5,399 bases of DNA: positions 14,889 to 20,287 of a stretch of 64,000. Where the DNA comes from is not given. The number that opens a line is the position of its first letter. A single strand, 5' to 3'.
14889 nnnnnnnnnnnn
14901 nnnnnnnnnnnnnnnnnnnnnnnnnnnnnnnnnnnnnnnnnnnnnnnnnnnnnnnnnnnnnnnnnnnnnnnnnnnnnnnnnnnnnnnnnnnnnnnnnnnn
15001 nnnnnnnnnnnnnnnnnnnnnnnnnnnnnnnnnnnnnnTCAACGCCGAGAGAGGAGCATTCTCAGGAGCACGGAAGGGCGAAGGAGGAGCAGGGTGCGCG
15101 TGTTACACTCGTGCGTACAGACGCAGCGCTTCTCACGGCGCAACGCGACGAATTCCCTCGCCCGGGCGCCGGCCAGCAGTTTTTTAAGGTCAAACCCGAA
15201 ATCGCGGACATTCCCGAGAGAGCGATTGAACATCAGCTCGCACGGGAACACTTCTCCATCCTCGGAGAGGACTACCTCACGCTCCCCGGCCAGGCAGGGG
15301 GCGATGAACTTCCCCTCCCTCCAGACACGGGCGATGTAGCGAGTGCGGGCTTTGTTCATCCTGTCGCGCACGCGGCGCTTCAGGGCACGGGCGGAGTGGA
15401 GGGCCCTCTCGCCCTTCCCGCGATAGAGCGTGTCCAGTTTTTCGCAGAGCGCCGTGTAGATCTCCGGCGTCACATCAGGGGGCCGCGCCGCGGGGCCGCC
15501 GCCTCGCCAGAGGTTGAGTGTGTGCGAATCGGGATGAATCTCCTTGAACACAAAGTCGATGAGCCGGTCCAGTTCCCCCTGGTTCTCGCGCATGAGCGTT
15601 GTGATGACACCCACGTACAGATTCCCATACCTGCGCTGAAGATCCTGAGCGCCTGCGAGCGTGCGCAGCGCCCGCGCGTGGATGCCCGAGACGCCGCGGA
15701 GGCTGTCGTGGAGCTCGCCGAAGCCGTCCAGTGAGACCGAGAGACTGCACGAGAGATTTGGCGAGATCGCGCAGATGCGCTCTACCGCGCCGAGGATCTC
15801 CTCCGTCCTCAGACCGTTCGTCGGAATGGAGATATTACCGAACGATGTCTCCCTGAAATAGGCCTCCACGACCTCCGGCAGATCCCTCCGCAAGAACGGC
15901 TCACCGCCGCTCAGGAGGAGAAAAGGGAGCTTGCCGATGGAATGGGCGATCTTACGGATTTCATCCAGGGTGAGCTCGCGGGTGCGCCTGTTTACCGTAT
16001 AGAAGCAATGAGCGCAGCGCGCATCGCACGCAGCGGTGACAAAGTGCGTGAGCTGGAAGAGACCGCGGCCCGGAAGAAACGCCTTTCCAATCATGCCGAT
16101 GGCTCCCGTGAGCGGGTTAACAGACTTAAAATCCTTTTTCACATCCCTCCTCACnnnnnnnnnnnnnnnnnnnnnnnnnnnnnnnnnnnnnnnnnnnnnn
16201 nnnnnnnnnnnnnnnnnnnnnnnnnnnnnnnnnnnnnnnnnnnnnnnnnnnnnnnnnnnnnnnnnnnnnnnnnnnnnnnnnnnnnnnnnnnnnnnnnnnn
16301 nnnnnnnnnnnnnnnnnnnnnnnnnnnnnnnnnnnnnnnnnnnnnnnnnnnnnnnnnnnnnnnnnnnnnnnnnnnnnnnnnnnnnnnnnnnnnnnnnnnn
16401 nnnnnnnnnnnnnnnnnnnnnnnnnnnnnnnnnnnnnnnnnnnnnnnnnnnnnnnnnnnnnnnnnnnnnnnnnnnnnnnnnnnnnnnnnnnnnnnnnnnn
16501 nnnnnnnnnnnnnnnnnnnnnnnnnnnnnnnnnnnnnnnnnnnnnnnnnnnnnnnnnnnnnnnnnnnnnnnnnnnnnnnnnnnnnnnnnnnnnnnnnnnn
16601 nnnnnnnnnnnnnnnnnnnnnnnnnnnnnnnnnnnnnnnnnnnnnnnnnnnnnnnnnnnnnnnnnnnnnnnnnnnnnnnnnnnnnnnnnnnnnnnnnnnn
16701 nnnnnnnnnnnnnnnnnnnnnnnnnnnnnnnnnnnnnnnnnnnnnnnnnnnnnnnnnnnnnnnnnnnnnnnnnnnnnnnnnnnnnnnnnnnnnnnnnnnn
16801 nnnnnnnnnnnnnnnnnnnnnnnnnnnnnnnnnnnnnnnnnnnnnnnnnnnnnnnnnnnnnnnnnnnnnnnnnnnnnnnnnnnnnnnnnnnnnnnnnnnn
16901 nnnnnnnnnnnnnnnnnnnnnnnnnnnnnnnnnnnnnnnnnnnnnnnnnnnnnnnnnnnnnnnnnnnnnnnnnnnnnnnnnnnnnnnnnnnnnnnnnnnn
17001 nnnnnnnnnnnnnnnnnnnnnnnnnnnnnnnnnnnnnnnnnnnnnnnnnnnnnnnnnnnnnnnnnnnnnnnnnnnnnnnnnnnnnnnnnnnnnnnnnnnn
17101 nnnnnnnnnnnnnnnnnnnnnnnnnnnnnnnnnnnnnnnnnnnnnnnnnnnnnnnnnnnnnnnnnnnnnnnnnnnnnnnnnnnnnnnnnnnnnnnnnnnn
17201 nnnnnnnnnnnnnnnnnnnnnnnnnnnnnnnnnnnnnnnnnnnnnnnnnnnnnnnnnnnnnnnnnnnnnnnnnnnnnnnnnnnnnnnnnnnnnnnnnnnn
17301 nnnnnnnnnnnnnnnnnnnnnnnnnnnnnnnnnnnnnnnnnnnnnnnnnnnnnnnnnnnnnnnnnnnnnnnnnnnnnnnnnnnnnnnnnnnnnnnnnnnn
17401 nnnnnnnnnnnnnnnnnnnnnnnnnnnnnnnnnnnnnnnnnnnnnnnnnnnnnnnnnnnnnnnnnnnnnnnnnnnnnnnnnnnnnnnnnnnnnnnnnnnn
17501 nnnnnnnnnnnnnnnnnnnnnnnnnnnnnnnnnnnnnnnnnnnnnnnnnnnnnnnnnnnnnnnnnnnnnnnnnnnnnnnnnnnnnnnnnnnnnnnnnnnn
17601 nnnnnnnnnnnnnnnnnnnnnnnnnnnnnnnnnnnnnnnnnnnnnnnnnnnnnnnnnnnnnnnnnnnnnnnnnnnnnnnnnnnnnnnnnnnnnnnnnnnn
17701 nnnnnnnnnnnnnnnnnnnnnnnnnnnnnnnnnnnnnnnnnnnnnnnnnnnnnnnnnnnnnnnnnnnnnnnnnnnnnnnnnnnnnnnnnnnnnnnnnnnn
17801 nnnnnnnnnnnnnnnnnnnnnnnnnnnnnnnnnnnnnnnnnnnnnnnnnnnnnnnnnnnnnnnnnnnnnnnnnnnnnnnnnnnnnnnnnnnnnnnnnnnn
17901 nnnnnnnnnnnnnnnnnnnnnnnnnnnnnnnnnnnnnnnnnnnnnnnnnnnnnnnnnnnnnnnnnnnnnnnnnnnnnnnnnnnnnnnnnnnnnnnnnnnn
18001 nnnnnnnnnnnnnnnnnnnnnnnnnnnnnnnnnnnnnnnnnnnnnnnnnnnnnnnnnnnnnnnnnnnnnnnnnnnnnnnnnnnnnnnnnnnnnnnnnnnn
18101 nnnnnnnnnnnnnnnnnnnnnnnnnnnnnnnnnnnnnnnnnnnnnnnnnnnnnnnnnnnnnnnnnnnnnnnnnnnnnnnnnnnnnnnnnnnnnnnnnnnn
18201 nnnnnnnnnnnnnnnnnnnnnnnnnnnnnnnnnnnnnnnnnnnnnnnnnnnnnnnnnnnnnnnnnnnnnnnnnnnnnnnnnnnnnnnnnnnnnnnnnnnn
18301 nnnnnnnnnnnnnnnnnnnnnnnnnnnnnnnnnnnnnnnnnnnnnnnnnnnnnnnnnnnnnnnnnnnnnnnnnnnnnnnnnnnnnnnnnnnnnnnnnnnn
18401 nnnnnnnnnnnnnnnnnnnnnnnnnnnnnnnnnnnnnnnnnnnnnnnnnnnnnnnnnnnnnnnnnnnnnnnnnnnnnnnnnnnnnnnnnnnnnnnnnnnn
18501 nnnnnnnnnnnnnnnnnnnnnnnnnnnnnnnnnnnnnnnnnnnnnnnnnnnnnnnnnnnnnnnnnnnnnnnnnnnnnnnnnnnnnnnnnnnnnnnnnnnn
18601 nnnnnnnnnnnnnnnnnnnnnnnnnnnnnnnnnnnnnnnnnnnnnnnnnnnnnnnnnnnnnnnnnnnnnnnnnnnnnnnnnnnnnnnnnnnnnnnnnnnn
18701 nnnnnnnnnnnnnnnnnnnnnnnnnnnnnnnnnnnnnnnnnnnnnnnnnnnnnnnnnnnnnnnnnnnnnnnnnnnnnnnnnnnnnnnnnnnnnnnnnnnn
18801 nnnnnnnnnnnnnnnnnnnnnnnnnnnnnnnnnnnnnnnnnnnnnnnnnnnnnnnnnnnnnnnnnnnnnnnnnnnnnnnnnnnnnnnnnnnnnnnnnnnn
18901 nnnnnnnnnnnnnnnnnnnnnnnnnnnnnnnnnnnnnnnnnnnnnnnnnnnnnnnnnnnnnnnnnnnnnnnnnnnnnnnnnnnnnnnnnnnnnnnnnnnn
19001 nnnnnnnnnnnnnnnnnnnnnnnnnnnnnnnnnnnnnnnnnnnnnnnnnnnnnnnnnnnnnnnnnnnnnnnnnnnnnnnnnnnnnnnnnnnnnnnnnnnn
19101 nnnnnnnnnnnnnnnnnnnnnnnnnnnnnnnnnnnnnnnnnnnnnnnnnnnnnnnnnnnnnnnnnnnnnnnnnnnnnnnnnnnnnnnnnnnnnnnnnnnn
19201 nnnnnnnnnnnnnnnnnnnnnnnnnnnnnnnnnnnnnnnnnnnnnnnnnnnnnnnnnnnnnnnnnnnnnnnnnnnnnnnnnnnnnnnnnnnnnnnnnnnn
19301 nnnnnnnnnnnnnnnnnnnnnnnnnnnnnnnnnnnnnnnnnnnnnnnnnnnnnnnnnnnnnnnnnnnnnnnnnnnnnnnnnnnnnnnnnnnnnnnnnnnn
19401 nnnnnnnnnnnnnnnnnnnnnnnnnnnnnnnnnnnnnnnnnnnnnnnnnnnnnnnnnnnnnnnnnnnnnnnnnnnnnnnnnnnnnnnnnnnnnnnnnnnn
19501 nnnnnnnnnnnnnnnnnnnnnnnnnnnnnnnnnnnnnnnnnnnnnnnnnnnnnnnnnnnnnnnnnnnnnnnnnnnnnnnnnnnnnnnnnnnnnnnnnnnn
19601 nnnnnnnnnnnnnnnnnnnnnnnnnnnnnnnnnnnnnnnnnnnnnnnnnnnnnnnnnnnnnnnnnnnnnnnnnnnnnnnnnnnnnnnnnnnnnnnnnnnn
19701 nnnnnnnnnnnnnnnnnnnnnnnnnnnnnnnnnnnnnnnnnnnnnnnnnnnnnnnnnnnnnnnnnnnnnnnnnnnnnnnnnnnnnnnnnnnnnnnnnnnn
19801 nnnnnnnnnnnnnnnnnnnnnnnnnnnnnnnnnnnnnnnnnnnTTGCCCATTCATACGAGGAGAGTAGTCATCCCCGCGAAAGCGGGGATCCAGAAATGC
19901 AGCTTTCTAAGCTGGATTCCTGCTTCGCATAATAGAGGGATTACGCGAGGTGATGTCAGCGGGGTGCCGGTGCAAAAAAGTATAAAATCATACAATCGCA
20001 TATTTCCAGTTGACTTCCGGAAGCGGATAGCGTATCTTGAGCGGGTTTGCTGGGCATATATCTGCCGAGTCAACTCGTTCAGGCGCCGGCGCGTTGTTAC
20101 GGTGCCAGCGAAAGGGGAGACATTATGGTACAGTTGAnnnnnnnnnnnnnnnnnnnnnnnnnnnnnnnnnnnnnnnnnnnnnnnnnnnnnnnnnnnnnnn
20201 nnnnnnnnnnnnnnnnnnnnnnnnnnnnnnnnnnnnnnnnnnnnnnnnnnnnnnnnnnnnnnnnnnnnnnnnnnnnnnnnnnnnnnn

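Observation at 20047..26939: Compact aldolase-type metabolosome (BMC) locus: shell proteins, acylating aldehyde dehydrogenase, PduS-like and PduT-like proteins and class II aldolase, with no diol dehydratase, glycyl radical or ethanolamine lyase signature enzyme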

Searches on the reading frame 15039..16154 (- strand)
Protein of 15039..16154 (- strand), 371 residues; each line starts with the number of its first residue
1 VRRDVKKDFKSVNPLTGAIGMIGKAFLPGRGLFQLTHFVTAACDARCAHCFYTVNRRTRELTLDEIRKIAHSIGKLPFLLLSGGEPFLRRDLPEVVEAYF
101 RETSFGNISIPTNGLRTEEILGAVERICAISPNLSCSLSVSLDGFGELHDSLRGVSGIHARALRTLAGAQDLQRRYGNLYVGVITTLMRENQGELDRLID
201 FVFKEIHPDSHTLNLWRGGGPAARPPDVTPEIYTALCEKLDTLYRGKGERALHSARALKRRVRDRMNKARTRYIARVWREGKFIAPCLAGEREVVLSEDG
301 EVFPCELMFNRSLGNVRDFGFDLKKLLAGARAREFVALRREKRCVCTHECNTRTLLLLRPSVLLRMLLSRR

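Call 4: search_protein_families(library=pfam, proteins=[window:15039-16154:-], max_evalue=0.01)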
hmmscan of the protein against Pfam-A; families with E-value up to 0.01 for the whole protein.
window:15039-16154:- (371 aa): 2 families
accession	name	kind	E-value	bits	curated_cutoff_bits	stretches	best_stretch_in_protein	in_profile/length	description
PF04055.27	Radical_SAM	-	2.2e-14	54.4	29.5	1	39-202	3-166/166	Radical SAM superfamily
PF13186.11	SPASM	-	5.2e-05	23.9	21.5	1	287-350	1-66/67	Iron-sulfur cluster-binding domain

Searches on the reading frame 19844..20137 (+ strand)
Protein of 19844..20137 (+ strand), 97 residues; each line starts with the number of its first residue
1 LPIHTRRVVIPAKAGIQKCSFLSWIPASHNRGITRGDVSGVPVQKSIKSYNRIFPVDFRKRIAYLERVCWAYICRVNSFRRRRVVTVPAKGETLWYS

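Call 4: search_protein_families(library=pfam, proteins=[window:19844-20137:+], max_evalue=0.01)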
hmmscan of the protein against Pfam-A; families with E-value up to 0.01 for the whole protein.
window:19844-20137:+ (97 aa): 0 families
